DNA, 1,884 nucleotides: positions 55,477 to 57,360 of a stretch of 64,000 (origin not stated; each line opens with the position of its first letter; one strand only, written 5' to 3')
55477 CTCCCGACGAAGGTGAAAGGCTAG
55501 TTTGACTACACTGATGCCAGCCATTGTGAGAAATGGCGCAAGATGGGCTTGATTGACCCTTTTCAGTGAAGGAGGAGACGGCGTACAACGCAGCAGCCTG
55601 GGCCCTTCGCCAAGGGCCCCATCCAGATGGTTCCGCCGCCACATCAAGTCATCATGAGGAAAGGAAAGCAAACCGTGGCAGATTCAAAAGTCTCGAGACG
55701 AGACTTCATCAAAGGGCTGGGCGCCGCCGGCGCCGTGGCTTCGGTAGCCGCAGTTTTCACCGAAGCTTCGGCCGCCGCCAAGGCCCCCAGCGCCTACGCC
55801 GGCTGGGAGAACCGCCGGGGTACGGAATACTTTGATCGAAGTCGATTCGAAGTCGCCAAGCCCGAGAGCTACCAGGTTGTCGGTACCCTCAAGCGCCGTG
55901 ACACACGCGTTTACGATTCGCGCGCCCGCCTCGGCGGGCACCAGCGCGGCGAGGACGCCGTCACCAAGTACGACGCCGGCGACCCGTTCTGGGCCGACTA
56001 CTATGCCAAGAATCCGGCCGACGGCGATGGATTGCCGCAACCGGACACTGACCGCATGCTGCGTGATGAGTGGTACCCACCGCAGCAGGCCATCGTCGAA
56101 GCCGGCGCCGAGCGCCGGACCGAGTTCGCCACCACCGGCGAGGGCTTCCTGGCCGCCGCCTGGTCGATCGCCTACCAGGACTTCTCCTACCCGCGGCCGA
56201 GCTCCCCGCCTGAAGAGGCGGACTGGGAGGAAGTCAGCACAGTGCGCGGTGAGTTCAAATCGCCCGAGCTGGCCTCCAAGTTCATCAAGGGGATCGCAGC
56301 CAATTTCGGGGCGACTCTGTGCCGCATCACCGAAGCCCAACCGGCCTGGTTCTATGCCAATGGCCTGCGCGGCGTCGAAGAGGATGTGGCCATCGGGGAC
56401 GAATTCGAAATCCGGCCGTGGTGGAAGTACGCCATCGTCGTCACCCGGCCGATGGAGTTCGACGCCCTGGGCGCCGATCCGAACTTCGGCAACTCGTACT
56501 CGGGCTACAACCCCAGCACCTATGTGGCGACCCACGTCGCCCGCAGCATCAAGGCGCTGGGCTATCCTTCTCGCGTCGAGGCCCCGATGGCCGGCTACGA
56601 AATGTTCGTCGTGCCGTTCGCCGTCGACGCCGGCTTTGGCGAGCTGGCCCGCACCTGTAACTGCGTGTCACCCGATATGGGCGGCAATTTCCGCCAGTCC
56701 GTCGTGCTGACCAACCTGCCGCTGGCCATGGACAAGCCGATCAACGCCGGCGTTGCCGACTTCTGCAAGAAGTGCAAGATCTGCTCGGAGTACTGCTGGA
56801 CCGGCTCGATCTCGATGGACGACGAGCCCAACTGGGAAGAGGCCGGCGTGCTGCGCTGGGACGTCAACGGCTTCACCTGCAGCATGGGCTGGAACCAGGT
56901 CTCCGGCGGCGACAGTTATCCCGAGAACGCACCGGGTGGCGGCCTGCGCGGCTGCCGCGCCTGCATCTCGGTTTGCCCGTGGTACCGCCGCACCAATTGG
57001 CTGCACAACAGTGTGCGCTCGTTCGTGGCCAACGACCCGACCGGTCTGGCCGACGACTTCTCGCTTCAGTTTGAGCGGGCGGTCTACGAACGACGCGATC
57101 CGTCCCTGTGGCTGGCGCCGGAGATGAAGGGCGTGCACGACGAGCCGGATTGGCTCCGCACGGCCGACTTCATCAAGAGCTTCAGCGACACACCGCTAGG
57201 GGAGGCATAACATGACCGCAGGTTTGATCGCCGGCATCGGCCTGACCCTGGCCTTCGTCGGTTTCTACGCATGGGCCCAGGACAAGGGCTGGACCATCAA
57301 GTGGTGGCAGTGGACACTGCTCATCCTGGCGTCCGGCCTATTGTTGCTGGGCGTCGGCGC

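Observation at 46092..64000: Organohalide-respiration-type island: three rdhA/rdhB pairs in three arrangements plus a full accessory set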

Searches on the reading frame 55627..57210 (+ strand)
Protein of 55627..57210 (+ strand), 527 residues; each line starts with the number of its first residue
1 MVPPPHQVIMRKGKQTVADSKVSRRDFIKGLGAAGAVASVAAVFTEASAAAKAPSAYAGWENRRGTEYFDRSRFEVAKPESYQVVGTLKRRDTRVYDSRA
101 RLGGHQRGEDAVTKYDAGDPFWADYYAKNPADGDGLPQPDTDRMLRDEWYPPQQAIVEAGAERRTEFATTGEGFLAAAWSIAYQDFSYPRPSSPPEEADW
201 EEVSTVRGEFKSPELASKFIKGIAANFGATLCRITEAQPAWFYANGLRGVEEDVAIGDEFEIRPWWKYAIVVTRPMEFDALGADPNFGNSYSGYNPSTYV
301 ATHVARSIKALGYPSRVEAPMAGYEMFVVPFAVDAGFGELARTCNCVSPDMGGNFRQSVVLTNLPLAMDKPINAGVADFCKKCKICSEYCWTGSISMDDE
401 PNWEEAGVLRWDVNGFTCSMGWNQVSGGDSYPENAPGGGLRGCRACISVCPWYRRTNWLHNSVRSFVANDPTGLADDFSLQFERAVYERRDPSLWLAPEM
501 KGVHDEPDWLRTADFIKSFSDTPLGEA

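Call 4: search_protein_families(library=pfam, proteins=[window:55627-57210:+], max_evalue=0.01)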
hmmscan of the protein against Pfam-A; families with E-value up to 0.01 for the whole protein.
window:55627-57210:+ (527 aa): 6 families
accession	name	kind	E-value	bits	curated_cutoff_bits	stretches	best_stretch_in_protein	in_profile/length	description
PF10518.14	TAT_signal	-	1.8e-06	28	22.7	1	21-41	1-21/21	TAT (twin-arginine translocation) pathway signal sequence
PF13484.11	Fer4_16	-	4.1e-05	24.7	30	1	380-452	2-65/66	4Fe-4S double cluster binding domain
PF12838.12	Fer4_7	-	0.00012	22.9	27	1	380-452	2-50/52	4Fe-4S dicluster domain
PF13237.11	Fer4_10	-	0.0019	18.5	25.5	0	442-452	11-21/53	4Fe-4S dicluster domain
PF13183.11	Fer4_8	-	0.0023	18.8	27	0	442-459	7-25/68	4Fe-4S dicluster domain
PF13534.11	Fer4_17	-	0.0049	17.8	22.2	0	442-465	4-27/61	4Fe-4S dicluster domain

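Call 7: search_protein_families(library=ncbifam, proteins=[window:55654-57210:+], max_evalue=0.01)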
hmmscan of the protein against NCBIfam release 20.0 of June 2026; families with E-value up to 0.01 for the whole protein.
window:55654-57210:+ (518 aa): 6 families
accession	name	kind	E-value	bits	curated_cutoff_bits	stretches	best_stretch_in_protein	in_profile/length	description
TIGR02486.1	RDH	subfamily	1.7e-42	146.4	160.35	1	258-474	88-308/314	reductive dehalogenase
TIGR00276.1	TIGR00276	equivalog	1.7e-08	33.9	200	1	320-388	134-198/337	tRNA epoxyqueuosine(34) reductase QueG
TIGR01409.1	TAT_signal_seq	domain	4.4e-05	23.6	16.7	1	13-39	1-27/29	twin-arginine translocation signal domain-containing protein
TIGR02811.1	formate_TAT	hypoth_equivalog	5.2e-05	23.5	48.45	1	10-44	6-40/66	formate dehydrogenase region TAT target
NF038196.1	ferrodoxin_EFR1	subfamily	0.00027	21.1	75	1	364-396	179-212/242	EFR1 family ferrodoxin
NF007205.0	PRK09626.1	equivalog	0.0041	17.1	93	0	369-393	17-41/105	2-oxoglutarate-acceptor oxidoreductase subunit OorD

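Call 12: find_homologous_proteins(query=window:55654-57210:+, max_evalue=0.00001)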
Query window:55654-57210:+ (518 aa): 20 proteins with E <= 0.00001 among 8000 candidates.
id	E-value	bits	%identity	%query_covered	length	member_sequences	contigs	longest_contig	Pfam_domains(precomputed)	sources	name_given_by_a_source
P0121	0.0e+0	1204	100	99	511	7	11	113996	PF10518.15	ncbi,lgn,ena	ncbi:MAG TPA: reductive dehalogenase domain-containing protein [Anaerolineales bacterium]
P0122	2.4e-263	893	74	98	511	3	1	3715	PF12838.13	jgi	jgi:epoxyqueuosine reductase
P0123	3.2e-263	893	74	98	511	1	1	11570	PF10518.15,PF13484.12,PF12838.13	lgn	-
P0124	1.5e-258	877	72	99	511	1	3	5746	PF10518.15,PF12838.13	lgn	-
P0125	2.3e-248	843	69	99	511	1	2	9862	PF10518.15,PF12838.13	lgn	-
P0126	9.6e-233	792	64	99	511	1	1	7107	PF12838.13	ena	-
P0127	2.8e-215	734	62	99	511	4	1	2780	PF12838.13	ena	-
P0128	8.7e-204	696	58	97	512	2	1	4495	PF00037.33,PF12838.13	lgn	-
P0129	2.1e-163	563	66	72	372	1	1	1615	PF10518.15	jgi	jgi:hypothetical protein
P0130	2.0e-81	293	37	99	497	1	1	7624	PF13484.12,PF12838.13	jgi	-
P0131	2.7e-75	272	34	98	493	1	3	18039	PF13484.12,PF12838.13,PF13534.12,PF13237.12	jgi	-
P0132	4.7e-73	265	33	96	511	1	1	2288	PF00037.33,PF13484.12,PF12838.13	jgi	jgi:reductive dehalogenase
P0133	1.5e-67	247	31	96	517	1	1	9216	PF13484.12,PF12838.13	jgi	jgi:epoxyqueuosine reductase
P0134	2.7e-66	243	38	59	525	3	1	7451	-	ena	-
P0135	2.2e-65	240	31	96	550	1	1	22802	PF10518.15,PF12838.13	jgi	jgi:reductive dehalogenase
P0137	9.5e-64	234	32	96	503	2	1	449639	PF13484.12,PF12838.13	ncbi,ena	-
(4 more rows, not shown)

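Call 16: search_solved_structures(query=window:55654-57210:+, max_evalue=0.001, show_alignments=1)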
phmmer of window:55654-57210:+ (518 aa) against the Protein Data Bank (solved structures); distinct sequences matched with E-value up to 0.001: 6.
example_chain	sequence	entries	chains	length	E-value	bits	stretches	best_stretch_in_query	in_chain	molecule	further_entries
4uqu_A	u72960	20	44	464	4.6e-19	71.8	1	319-467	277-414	TETRACHLOROETHENE REDUCTIVE DEHALOGENASE CATALYTIC SUBUNIT PCEA | TETRACHLOROETHENE REDUCTIVE DEHALOGENASE CATALYTIC SUBUNIT | Tetrachloroethene reductive dehal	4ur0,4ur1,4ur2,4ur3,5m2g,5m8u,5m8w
8q4h_A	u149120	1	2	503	1.9e-16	63.1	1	262-455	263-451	Tetrachloroethene reductive dehalogenase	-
4ras_A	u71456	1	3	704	1.7e-14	56.7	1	199-445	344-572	Oxidoreductase, NAD-binding/iron-sulfur cluster-binding protein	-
6zxu_A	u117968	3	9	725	2.1e-14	56.4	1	199-445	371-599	Oxidoreductase, NAD-binding/iron-sulfur cluster-binding protein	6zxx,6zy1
6zy0_A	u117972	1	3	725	2.1e-14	56.4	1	199-445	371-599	Oxidoreductase, NAD-binding/iron-sulfur cluster-binding protein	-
5d08_A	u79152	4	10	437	0.00046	22.3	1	323-445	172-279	Epoxyqueuosine reductase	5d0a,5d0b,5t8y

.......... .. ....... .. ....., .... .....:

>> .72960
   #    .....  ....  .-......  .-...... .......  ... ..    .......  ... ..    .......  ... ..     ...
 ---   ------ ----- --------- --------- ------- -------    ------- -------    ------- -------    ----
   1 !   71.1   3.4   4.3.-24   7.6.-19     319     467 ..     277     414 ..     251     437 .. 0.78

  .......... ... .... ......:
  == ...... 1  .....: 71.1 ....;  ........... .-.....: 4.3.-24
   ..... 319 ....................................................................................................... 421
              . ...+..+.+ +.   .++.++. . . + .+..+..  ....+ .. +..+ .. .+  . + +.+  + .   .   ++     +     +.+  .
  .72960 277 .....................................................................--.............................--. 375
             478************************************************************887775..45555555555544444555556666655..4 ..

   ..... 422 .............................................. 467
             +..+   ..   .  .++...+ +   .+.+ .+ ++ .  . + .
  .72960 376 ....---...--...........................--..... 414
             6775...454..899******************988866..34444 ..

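Call 22: find_related_loci(query=window:55654-57210:+, collection=genome_contigs, flank=10000)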
Query window:55654-57210:+ (518 aa) in genome_contigs; peptide patterns used: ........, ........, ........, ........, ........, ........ (x = any residue, [..] = any of these).
29 stretches matched a pattern, but none encodes a relative of the query by tblastn (E <= 1e-3).

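Call 24: search_protein_representatives(protein=window:55654-57210:+)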
Query: 518 residues. Proteins with E-value up to 0.001 (for the whole library): 1341; up to 1e-10: 693; up to 1e-30: 35. The best 150 are listed.
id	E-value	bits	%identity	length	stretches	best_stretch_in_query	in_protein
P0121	0.0e+00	1203.5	100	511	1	9-518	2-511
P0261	3.3e-132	458.4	46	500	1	12-516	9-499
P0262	2.0e-88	313.9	39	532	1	12-516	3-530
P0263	6.9e-83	295.7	38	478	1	12-508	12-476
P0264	4.2e-78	279.9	42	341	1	183-516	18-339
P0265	1.6e-75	271.4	41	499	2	110-493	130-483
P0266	1.2e-72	261.9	37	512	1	11-493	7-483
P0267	1.8e-72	261.3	37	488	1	11-508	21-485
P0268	1.2e-65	238.8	35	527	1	15-505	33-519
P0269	4.8e-65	236.8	43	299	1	202-507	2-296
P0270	4.5e-63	230.3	35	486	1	10-508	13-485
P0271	7.7e-63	229.5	39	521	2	187-486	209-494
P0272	1.8e-61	225.0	40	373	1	178-509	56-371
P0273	9.7e-61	222.6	38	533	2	184-485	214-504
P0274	1.9e-58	215.0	33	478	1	37-501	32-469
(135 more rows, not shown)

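Call 33: predict_structure(alignment_id=A1)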
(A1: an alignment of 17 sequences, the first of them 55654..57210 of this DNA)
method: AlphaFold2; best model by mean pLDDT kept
length: 518 residues; sequences in the alignment: 17
mean_pLDDT: 61.1   pTM: 0.63
mean pLDDT of the five models: 61.1, 60.4, 59.7, 51.0, 47.9
residues with pLDDT >= 90: 59; 70-90: 132; 50-70: 161; < 50: 166
segments of 3 or more residues with pLDDT < 50: 1-63, 87-110, 123-127, 268-283, 409-455
pLDDT, mean of each block of 10 residues (from residue 1): 30 39 39 40 35 32 60 72 52 29 37 54 51 64 73 78 85 63 79 91 96 82 85 64 57 83 63 29 64 90 90 70 78 61 63 94 70 57 62 72 56 37 37 24 32 47 54 57 63 72 92 78
secondary structure, 60 per line:
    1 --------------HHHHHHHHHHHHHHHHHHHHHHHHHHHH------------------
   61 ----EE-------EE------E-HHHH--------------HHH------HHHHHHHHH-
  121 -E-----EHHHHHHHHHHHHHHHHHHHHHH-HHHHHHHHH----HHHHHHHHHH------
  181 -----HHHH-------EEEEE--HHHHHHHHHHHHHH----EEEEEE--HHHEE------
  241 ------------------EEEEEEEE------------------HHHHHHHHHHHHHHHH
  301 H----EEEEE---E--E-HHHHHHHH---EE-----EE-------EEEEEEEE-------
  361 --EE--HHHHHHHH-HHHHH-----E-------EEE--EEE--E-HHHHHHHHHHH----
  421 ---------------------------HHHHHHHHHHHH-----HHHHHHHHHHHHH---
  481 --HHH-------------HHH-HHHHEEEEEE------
elements in order: H15-42 H84-87 H111-119 H129-150 H152-160 H165-174 H186-189 E197-201 H204-217 E222-227 E259-266 H285-301 E306-310 H319-326 E346-353 H367-374 H376-380 E394-396 E399-401 H406-416 H448-459 H465-477 H503-506 E507-512

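Call 36: fold_search(model_id=the predicted structure, library=pdb)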
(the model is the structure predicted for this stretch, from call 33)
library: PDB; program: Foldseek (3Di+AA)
matches with E <= 10: 218; with E <= 0.001: 46
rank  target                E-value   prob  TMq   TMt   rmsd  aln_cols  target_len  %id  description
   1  4ur3_F                2.5e-13  1.00  0.37  0.44  15.8       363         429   19  Crystal structure of the PCE reductive dehalogenase from S. multivorans P2(1) crystal form (released 2014-10-15)
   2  4uqu_A                4.7e-13  1.00  0.38  0.44  15.3       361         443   21  Crystal structure of the tetrachloroethene reductive dehalogenase from Sulfurospirillum multivorans (released 2014-10-15)
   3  5maa_A                5.3e-13  1.00  0.38  0.44  15.7       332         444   19  PCE reductive dehalogenase from S. multivorans in complex with 3-bromophenol (released 2017-07-12)
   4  5ma1_A                8.9e-13  1.00  0.39  0.48  15.7       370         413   18  PCE reductive dehalogenase from S. multivorans in complex with 2,4,6-trichlorophenol (released 2017-07-12)
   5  5m8u_B                8.9e-13  1.00  0.34  0.42  10.8       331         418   21  PCE reductive dehalogenase from S. multivorans in complex with 4-bromophenol (released 2017-07-12)
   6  4ur2_B                1.3e-12  1.00  0.38  0.46  15.3       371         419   20  Crystal structure of the PCE reductive dehalogenase from S. multivorans in complex with iodide (released 2014-10-15)
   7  5m90_B                1.3e-12  1.00  0.34  0.42  10.6       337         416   20  PCE reductive dehalogenase from S. multivorans in complex with 3,4,5-trifluorophenol (released 2017-07-12)
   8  5ma2_B                1.4e-12  1.00  0.37  0.45  15.2       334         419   21  PCE reductive dehalogenase from S. multivorans in complex with 4-iodophenol (released 2017-07-12)
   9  5m8u_A                1.6e-12  1.00  0.34  0.39   8.8       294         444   22  PCE reductive dehalogenase from S. multivorans in complex with 4-bromophenol (released 2017-07-12)
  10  4ur0_A                1.7e-12  1.00  0.34  0.39   8.7       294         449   22  Crystal structure of the PCE reductive dehalogenase from S. multivorans in complex with trichloroethene (released 2014-10-15)
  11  5m8x_B                1.7e-12  1.00  0.38  0.46  15.8       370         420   19  PCE reductive dehalogenase from S. multivorans in complex with 2,4,5-trichlorophenol (released 2017-07-12)
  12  4ur2_A                2.0e-12  1.00  0.37  0.43  15.1       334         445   21  Crystal structure of the PCE reductive dehalogenase from S. multivorans in complex with iodide (released 2014-10-15)
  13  4ur3_C                2.1e-12  1.00  0.36  0.42  15.8       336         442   19  Crystal structure of the PCE reductive dehalogenase from S. multivorans P2(1) crystal form (released 2014-10-15)
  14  4ur3_D                2.2e-12  1.00  0.37  0.43  15.4       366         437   20  Crystal structure of the PCE reductive dehalogenase from S. multivorans P2(1) crystal form (released 2014-10-15)
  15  4uqu_B                2.4e-12  1.00  0.38  0.45  15.8       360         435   19  Crystal structure of the tetrachloroethene reductive dehalogenase from Sulfurospirillum multivorans (released 2014-10-15)
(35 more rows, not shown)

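Call 43: find_encoding_contigs(protein=P0137, flank=8000, max_places=2)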
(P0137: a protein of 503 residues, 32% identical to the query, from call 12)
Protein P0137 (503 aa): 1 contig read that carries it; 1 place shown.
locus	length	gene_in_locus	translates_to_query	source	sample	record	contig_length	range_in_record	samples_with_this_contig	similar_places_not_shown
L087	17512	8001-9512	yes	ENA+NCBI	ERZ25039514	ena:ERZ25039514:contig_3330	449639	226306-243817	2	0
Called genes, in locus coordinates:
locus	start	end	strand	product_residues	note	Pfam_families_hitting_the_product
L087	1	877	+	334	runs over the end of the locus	PF00144:Beta-lactamase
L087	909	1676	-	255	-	PF13641:Glyco_tranf_2_3, PF00535:Glycos_transf_2, PF13632:Glyco_trans_2_3 (weak)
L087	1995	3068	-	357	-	PF13091:PLDc_2, PF00614:PLDc (faint), PF13091:PLDc_2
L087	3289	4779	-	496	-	PF04851:ResIII, PF00270:DEAD, PF00271:Helicase_C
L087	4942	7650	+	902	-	PF13401:AAA_22 (weak), PF25873:WHD_MalT, PF14559:TPR_19 (faint), PF13181:TPR_8 (faint), PF17874:TPR_MalT, PF13424:TPR_12 (weak), PF00196:GerE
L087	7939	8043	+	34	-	-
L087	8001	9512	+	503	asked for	PF12838:Fer4_7, PF13484:Fer4_16 (weak)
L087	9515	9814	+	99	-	PF27193:VcrB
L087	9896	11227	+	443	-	-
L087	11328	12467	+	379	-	PF04205:FMN_bind, PF12801:Fer4_5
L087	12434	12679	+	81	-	-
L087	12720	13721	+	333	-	PF02424:ApbE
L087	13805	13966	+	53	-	PF02416:TatA_B_E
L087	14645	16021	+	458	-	PF00874:PRD (weak), PF02302:PTS_IIB (weak)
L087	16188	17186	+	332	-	PF02378:PTS_EIIC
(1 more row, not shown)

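Call 44: find_encoding_contigs(protein=P0123, flank=8000, max_places=2)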
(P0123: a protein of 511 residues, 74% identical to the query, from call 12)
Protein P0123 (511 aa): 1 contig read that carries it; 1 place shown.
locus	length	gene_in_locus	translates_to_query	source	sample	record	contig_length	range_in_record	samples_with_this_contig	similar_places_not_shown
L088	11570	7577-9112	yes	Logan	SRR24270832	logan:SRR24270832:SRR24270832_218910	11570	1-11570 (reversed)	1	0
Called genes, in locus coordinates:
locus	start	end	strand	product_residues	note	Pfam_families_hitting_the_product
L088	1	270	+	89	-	?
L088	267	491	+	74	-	-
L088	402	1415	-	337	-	PF02424:ApbE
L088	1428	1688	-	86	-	-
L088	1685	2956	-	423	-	PF04205:FMN_bind, PF12801:Fer4_5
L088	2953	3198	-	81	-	PF09723:Zn_ribbon_8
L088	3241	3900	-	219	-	PF00072:Response_reg, PF08281:Sigma70_r4_2 (weak), PF00196:GerE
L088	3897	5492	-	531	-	PF00672:HAMP, PF13185:GAF_2 (weak), PF13581:HATPase_c_2 (faint), PF07730:HisKA_3, PF02518:HATPase_c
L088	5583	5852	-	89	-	PF27193:VcrB (weak)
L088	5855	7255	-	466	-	PF13486:Dehalogenase, PF13183:Fer4_8 (faint), PF00037:Fer4 (faint), PF12837:Fer4_6 (faint), PF12838:Fer4_7, PF13187:Fer4_9 (faint), PF13484:Fer4_16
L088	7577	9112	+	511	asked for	PF10518:TAT_signal (weak), PF12838:Fer4_7 (weak), PF13484:Fer4_16 (faint)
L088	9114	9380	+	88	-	PF27193:VcrB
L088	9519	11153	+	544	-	PF00118:Cpn60_TCP1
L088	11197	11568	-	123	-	?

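Call 46: find_encoding_contigs(protein=P0135, flank=8000, max_places=1)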
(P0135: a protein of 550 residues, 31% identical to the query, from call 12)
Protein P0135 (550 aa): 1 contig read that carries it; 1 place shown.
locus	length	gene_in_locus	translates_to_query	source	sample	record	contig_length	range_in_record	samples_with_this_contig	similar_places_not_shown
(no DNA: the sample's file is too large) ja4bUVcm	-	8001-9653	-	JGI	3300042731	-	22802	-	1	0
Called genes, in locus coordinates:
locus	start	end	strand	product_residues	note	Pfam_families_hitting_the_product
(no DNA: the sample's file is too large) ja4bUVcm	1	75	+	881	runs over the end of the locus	PF12704:MacB_PCD, PF02687:FtsX, PF12704:MacB_PCD, PF02687:FtsX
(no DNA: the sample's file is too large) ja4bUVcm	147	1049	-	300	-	-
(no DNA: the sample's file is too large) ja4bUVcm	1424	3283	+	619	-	PF14505:DUF4438, PF20999:DUF4438_C, PF14505:DUF4438, PF20999:DUF4438_C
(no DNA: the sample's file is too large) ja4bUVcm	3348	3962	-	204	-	-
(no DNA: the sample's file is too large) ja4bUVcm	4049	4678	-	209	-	PF04199:Cyclase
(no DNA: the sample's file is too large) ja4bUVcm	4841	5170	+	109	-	PF03551:PadR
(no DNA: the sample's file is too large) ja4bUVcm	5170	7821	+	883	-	PF12704:MacB_PCD, PF02687:FtsX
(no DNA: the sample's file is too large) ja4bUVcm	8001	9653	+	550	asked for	PF10518:TAT_signal (weak), PF12838:Fer4_7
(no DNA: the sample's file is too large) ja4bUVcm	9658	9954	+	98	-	PF27193:VcrB (weak)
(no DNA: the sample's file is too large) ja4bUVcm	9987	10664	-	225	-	-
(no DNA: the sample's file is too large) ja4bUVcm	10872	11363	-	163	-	-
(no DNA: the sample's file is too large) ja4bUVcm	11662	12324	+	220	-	PF01551:Peptidase_M23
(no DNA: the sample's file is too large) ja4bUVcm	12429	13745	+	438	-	PF10342:Kre9_KNH (faint)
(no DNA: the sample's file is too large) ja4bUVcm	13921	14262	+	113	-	PF03551:PadR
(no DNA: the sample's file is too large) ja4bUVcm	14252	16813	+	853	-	PF12704:MacB_PCD, PF02687:FtsX, PF12704:MacB_PCD, PF02687:FtsX (weak)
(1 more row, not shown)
